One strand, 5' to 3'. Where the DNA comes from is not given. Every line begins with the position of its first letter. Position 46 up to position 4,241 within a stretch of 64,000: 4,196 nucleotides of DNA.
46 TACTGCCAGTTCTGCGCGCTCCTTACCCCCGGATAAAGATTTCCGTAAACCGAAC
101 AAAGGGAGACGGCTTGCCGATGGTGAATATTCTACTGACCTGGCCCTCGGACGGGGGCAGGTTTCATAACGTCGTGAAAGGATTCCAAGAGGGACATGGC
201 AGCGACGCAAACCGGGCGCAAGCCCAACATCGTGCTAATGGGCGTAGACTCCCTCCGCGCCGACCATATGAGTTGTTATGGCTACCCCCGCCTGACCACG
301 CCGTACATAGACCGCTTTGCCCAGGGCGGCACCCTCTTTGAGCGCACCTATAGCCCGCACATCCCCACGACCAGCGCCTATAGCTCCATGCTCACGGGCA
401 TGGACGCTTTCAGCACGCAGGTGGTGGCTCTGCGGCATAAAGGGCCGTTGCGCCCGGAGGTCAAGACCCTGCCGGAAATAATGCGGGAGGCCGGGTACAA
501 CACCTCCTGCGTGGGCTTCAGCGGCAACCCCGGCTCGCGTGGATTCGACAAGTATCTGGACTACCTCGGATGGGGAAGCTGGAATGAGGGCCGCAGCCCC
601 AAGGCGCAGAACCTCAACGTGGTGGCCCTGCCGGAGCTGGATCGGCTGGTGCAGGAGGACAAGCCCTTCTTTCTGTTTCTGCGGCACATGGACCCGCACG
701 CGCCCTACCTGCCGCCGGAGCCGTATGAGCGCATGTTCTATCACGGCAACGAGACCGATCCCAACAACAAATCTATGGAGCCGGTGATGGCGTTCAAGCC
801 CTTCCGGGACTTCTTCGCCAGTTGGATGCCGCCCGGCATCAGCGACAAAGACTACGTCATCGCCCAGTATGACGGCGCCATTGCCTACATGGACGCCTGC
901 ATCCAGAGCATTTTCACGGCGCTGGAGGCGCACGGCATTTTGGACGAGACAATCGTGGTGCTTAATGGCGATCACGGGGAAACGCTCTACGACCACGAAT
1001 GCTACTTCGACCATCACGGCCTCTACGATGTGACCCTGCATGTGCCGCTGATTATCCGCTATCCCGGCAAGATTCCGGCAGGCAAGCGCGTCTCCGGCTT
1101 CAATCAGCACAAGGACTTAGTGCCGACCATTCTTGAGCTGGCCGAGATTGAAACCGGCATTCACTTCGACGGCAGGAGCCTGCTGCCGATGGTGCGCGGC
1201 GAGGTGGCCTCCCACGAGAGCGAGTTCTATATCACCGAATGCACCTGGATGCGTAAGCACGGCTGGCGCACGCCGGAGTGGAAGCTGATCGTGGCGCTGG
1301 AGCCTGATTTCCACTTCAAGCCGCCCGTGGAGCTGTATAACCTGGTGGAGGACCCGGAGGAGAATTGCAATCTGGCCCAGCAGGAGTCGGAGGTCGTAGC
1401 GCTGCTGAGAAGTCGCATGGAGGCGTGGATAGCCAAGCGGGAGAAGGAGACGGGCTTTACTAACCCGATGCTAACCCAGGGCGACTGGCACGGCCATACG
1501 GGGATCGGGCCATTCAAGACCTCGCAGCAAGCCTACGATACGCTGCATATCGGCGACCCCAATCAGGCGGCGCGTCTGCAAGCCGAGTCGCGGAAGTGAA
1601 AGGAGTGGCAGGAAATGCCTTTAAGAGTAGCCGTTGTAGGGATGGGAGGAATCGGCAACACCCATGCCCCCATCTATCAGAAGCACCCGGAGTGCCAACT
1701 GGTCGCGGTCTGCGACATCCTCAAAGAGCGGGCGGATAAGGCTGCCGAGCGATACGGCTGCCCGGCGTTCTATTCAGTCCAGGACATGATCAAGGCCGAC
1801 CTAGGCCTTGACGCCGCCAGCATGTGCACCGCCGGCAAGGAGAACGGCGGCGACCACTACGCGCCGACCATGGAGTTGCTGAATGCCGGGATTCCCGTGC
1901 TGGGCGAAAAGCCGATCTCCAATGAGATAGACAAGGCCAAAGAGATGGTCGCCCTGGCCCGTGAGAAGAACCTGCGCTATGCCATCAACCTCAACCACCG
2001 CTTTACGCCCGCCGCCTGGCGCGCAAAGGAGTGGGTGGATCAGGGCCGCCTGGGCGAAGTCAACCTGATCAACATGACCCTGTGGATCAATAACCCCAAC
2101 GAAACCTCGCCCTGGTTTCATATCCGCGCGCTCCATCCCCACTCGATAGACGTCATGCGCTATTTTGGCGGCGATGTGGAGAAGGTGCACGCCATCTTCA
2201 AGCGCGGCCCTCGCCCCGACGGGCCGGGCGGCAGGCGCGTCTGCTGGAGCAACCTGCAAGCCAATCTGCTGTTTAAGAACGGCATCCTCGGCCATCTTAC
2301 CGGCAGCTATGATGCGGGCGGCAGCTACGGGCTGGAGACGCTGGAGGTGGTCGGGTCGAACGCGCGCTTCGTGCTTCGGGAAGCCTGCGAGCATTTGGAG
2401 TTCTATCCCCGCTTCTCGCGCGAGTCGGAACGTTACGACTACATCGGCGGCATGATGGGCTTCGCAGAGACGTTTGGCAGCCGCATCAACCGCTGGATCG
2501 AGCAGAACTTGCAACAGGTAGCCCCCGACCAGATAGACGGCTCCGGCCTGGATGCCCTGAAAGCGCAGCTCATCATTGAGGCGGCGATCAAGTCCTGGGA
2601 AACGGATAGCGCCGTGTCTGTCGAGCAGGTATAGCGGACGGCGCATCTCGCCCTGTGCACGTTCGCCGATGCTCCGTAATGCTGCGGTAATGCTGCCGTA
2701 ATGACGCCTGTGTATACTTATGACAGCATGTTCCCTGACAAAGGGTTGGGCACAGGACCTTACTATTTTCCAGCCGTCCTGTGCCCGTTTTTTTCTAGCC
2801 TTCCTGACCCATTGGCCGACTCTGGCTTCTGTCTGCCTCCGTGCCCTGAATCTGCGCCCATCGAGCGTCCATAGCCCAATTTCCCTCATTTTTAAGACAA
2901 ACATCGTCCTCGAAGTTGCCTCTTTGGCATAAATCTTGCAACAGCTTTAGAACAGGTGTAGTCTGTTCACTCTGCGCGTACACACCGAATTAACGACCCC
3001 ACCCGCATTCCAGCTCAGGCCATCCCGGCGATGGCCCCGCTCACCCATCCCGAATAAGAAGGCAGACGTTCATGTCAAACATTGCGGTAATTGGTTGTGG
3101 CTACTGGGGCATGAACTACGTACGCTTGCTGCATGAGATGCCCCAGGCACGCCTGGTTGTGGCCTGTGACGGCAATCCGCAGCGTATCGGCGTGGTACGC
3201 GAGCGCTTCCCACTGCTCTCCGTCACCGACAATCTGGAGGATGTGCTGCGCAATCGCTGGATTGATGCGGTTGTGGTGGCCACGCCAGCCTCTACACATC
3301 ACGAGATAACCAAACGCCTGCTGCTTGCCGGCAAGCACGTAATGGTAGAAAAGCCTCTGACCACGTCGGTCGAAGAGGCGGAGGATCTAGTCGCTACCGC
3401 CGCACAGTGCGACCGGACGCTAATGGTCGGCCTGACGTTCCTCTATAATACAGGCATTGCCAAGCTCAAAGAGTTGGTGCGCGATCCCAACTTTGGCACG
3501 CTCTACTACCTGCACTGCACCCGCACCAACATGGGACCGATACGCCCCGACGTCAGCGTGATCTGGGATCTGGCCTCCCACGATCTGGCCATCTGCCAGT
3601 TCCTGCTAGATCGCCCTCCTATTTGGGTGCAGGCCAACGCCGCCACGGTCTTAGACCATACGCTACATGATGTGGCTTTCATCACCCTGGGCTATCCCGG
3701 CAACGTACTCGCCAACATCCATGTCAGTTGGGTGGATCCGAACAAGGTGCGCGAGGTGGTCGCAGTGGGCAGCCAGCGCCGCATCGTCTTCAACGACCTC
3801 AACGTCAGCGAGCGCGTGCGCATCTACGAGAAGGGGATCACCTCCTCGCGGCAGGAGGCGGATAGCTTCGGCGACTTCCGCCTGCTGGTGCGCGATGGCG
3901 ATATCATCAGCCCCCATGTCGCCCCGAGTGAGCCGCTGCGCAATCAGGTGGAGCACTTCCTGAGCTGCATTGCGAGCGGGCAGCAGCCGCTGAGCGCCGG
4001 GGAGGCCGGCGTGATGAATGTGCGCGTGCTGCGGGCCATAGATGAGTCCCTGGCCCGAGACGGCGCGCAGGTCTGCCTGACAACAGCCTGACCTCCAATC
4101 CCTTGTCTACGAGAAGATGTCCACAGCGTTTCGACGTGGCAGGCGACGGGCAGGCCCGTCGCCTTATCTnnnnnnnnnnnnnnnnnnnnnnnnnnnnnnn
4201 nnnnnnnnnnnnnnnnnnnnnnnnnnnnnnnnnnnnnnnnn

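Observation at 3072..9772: Candidate lipid-linked diamino-sugar transfer / protein O-glycosylation module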

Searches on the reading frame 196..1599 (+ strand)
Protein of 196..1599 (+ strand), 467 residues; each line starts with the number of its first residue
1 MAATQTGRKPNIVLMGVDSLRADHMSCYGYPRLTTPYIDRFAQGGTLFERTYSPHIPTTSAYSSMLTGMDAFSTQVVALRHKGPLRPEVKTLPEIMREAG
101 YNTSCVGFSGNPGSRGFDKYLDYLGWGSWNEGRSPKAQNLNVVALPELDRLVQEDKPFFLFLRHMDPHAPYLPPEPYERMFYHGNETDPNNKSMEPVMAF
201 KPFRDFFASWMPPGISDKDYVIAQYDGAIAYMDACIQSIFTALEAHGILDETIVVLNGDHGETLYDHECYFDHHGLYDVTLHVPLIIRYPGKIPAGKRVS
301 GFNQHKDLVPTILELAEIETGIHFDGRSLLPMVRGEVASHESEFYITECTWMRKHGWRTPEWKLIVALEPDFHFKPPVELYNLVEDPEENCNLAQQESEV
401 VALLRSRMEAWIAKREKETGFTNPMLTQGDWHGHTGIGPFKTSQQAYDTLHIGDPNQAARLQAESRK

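Call 3: search_protein_families(library=pfam, proteins=[window:196-1599:+], max_evalue=0.01)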
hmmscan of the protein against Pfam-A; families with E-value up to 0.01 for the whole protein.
window:196-1599:+ (467 aa): 4 families
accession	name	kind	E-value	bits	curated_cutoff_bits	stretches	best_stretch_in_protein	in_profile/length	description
PF00884.28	Sulfatase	-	2e-55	188.7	25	1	10-317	1-300/301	Sulfatase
PF16347.10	SGSH_C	-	1.5e-17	64.6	29.3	1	269-410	4-150/154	N-sulphoglucosamine sulphohydrolase, C-terminal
PF01663.27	Phosphodiest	-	6.4e-07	29.7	23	0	226-267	185-228/342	Type I phosphodiesterase / nucleotide pyrophosphatase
PF02995.22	DUF229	-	0.00071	18.8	25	1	230-262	311-343/496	Protein of unknown function (DUF229)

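Call 4: search_protein_families(library=ncbifam, proteins=[window:196-1599:+], max_evalue=0.01)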
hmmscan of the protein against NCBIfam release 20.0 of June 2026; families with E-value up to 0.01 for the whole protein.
window:196-1599:+ (467 aa): 14 families
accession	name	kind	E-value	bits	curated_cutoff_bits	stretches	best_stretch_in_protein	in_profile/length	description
NF010322.0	PRK13759.1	equivalog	8.9e-52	176.2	481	2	152-422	196-465/486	arylsulfatase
NF045661.1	HdlasePehA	equivalog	1.1e-37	129.8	900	2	153-342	197-401/506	phosphoric/sulfuric ester hydrolase PehA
TIGR03417.1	chol_sulfatase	equivalog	2.4e-34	119.1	433.45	2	152-404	179-430/500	choline-sulfatase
NF052527.1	Mn_arylsulf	exception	1.3e-33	116.7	850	2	155-417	197-457/479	manganese-dependent arylsulfatase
NF007933.0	PRK10649.1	subfamily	4.3e-10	38.8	404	2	12-103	239-324/577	phosphoethanolamine transferase CptA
NF038282.1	LapC_YejM_PbgA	exception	1.1e-08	33.9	825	1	222-313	411-497/584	LPS biosynthesis-modulating metalloenzyme YejM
NF028537.1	P_eth_NH2_trans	domain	2.4e-08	32.9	500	1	217-275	405-461/527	phosphoethanolamine--lipid A transferase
NF053595.1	LptchSynLtaSGpos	equivalog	1.3e-07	30.6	970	1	218-321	423-531/626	lipoteichoic acid synthase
NF007160.0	PRK09598.1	equivalog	2.8e-07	29.2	561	1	190-275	373-452/523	phosphoethanolamine--lipid A transferase EptA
NF012179.0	CptA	domain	1.1e-06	27.7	900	1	11-67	226-285/556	phosphoethanolamine transferase CptA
NF008593.0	PRK11560.1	equivalog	1.4e-05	23.6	493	0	217-269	426-474/563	kdo(2)-lipid A phosphoethanolamine 7''-transferase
NF038075.1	fam_STM4013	hypoth_equivalog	2.2e-05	24.1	250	0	225-284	200-255/261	STM4013/SEN3800 family hydrolase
NF008619.0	PRK11598.1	equivalog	0.00026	19.6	660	0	217-273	413-468/546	phosphoethanolamine transferase EptA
NF000465.1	polymyxin_MCR1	exception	0.007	15.3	1100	0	6-65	233-292/541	MCR-1 family phosphoethanolamine--lipid A transferase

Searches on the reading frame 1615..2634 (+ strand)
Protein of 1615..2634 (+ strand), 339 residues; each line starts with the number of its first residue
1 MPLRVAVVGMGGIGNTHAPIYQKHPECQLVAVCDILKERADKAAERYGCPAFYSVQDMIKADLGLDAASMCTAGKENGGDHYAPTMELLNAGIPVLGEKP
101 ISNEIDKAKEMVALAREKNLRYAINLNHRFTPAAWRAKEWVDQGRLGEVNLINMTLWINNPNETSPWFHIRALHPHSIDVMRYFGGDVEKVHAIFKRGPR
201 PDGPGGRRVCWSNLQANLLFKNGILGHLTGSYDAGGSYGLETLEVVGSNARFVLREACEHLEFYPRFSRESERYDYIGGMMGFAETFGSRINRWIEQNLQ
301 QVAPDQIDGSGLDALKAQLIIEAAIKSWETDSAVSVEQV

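Call 3: search_protein_families(library=pfam, proteins=[window:1615-2634:+], max_evalue=0.01)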
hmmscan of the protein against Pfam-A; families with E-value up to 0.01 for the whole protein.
window:1615-2634:+ (339 aa): 3 families
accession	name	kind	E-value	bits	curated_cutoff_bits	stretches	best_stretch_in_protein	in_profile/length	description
PF01408.29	GFO_IDH_MocA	-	2.9e-25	89.7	24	1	3-125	1-119/120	Oxidoreductase family, NAD-binding Rossmann fold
PF22725.1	GFO_IDH_MocA_C3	-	3.3e-14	53.4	27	1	136-252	3-123/124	GFO/IDH/MocA C-terminal domain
PF02894.22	GFO_IDH_MocA_C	-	6.2e-05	23.3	22.9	1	138-335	1-217/218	Oxidoreductase family, C-terminal alpha/beta domain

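Call 4: search_protein_families(library=ncbifam, proteins=[window:1615-2634:+], max_evalue=0.01)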
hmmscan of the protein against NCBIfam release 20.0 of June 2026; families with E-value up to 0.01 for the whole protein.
window:1615-2634:+ (339 aa): 12 families
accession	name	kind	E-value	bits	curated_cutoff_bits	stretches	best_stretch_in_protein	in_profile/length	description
NF040723.1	UDP-GlcNAcDh_Arch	equivalog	5.4e-31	108.2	450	1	3-196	1-189/302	UDP-N-acetylglucosamine 3-dehydrogenase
TIGR04380.1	myo_inos_iolG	equivalog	5.1e-28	97.9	355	1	3-334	2-329/330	inositol 2-dehydrogenase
NF052479.1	LevoglcsnDh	equivalog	3.4e-15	55.6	650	1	3-196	4-213/386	levoglucosan dehydrogenase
NF052679.1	InsChiInosDhIolG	equivalog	6e-11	42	540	1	1-195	1-196/343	bifunctional inositol 2-dehydrogenase/D-chiro-inositol 1-dehydrogenase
NF058563.1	BT_2159_fam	equivalog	1.7e-10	40.5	650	1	4-155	2-149/350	disaccharide 3-dehydrogenase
NF007574.0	PRK10206.1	equivalog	8.6e-10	38.2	352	1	4-154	4-151/345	oxidoreductase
NF041392.1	XylDh_Gfo6_Halo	equivalog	8.8e-09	34.6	350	1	2-152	16-166/350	D-xylose 1-dehydrogenase Gfo6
NF058561.1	BT_2158_fam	equivalog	4.7e-06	25.4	750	1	3-153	36-181/487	glycoside 3-dehydrogenase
TIGR01761.1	thiaz-red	subfamily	7.6e-06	25.7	188.8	1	26-143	28-137/350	thiazolinyl imide reductase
NF008607.0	PRK11579.1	subfamily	1.2e-05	24.5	330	1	3-153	5-149/346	oxidoreductase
NF009830.0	PRK13304.1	equivalog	0.00047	19.7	267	1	3-70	2-71/265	aspartate dehydrogenase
TIGR01921.1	DAP-DH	equivalog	0.0012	18.1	180.6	1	3-75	4-71/324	diaminopimelate dehydrogenase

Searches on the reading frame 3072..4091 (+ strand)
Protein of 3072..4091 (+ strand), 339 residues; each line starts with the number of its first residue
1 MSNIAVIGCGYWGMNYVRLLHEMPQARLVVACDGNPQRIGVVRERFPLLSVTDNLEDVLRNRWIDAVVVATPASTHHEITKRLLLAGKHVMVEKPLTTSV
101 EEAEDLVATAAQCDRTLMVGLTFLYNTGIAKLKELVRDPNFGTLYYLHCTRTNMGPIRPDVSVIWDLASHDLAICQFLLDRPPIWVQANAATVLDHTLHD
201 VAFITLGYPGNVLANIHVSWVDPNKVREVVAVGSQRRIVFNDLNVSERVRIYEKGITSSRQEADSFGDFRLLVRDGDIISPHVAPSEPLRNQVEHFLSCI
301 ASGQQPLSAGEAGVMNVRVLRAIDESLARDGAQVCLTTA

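Call 3: search_protein_families(library=pfam, proteins=[window:3072-4091:+], max_evalue=0.01)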
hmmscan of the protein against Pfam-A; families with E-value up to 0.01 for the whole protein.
window:3072-4091:+ (339 aa): 7 families
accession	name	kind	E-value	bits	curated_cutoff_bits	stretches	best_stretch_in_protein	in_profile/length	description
PF01408.29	GFO_IDH_MocA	-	3.6e-29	102.3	24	1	3-120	2-119/120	Oxidoreductase family, NAD-binding Rossmann fold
PF22725.1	GFO_IDH_MocA_C3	-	9.8e-14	51.9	27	1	130-238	2-123/124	GFO/IDH/MocA C-terminal domain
PF02894.22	GFO_IDH_MocA_C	-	2.6e-06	27.9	22.9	1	163-330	42-213/218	Oxidoreductase family, C-terminal alpha/beta domain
PF01118.30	Semialdhyde_dh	-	2.6e-05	25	26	1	3-90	1-93/121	Semialdehyde dehydrogenase, NAD binding domain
PF01113.26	DapB_N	-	0.002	18.7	25.6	0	3-92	2-96/124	Dihydrodipicolinate reductase, N-terminus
PF03447.22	NAD_binding_3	-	0.0024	19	24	1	8-115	1-111/116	Homoserine dehydrogenase, NAD binding domain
PF03807.23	F420_oxidored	-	0.0092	17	21.6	0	4-90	2-88/94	NADP oxidoreductase coenzyme F420-dependent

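Call 4: search_protein_families(library=ncbifam, proteins=[window:3072-4091:+], max_evalue=0.01)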
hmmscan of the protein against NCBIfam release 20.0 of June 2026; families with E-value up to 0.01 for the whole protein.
window:3072-4091:+ (339 aa): 16 families
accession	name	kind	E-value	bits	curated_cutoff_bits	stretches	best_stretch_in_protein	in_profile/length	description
NF040723.1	UDP-GlcNAcDh_Arch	equivalog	7.5e-50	170.2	450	2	4-256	3-251/302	UDP-N-acetylglucosamine 3-dehydrogenase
TIGR04380.1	myo_inos_iolG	equivalog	6.5e-30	104.1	355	1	2-220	2-231/330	inositol 2-dehydrogenase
NF041392.1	XylDh_Gfo6_Halo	equivalog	2e-19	69.6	350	1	4-192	19-225/350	D-xylose 1-dehydrogenase Gfo6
NF008607.0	PRK11579.1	subfamily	2.7e-17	62.8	330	1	5-150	8-151/346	oxidoreductase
NF052679.1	InsChiInosDhIolG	equivalog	5e-14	52.1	540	1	3-180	4-186/343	bifunctional inositol 2-dehydrogenase/D-chiro-inositol 1-dehydrogenase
NF052479.1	LevoglcsnDh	equivalog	2.5e-13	49.5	650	1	32-165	42-175/386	levoglucosan dehydrogenase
NF058561.1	BT_2158_fam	equivalog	7e-13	48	750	1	3-150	37-183/487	glycoside 3-dehydrogenase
NF058563.1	BT_2159_fam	equivalog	1.3e-11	44.1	650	1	3-148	2-147/350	disaccharide 3-dehydrogenase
NF007574.0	PRK10206.1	equivalog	4e-11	42.5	352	1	49-112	51-114/345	oxidoreductase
NF003989.0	PRK05472.1-3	equivalog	2.4e-05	24.2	177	1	2-89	86-173/215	redox-sensing transcriptional repressor Rex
NF009825.0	PRK13302.1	equivalog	0.00089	18.8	253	1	3-119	8-121/271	aspartate dehydrogenase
TIGR03023.1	WcaJ_sugtrans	equivalog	0.0011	18.3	410.75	1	2-133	130-262/453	undecaprenyl-phosphate glucose phosphotransferase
NF000468.1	Erm37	exception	0.0023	18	350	1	28-96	56-124/179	23S rRNA (adenine(2058)-N(6))-methyltransferase Erm(37)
NF003992.0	PRK05472.2-1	equivalog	0.0028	16.9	226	1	27-91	125-188/249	redox-sensing transcriptional repressor Rex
TIGR01850.1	argC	equivalog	0.0036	16.6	233.6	1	3-90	2-94/345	N-acetyl-gamma-glutamyl-phosphate reductase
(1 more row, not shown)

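Call 8: search_solved_structures(query=window:3072-4091:+, max_evalue=0.00001)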
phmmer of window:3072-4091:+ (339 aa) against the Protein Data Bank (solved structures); distinct sequences matched with E-value up to 0.00001: 79 (the best 60 are shown).
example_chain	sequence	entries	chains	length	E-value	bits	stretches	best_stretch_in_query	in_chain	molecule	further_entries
3c1a_A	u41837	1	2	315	2.1e-25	92.8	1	4-242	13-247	Putative oxidoreductase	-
5a02_A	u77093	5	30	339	4.5e-20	75.3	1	4-144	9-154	ALDOSE-ALDOSE OXIDOREDUCTASE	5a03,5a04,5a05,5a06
6jw6_A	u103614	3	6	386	8.5e-20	74.4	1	4-184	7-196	Dehydrogenase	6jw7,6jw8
6nor_A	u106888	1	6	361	4.7e-18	68.7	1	3-243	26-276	Putative NAD dependent dehydrogenase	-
7bvj_A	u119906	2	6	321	2.4e-16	63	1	6-256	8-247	Oxidoreductase, NAD-binding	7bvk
3e82_A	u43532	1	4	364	3.4e-16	62.5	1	3-218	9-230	Putative oxidoreductase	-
1evj_A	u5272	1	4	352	1.2e-15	60.8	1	4-147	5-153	GLUCOSE-FRUCTOSE OXIDOREDUCTASE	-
4hkt_A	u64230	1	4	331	5.1e-15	58.7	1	5-201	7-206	Inositol 2-dehydrogenase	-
1ofg_A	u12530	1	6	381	1.1e-14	57.6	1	5-147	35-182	GLUCOSE-FRUCTOSE OXIDOREDUCTASE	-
1ryd_A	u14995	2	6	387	1.1e-14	57.5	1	5-147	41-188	glucose-fructose oxidoreductase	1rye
1h6a_A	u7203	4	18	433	1.7e-14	56.9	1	5-147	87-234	PRECURSOR FORM OF GLUCOSE-FRUCTOSE OXIDOREDUCTASE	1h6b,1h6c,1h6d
3m2t_A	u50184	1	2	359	5.4e-14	55.3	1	5-152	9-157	Probable dehydrogenase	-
3ezy_A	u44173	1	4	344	7e-14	54.9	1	3-216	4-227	Dehydrogenase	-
6z3b_B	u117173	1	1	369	1.7e-13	53.7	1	4-162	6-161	Gfo/Idh/MocA family oxidoreductase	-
6z3b_A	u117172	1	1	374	1.8e-13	53.6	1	4-162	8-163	Gfo/Idh/MocA family oxidoreductase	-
3q2k_A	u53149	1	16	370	4.8e-12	48.9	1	5-147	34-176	oxidoreductase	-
3q2i_A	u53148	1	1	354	4.1e-11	45.8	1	4-149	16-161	dehydrogenase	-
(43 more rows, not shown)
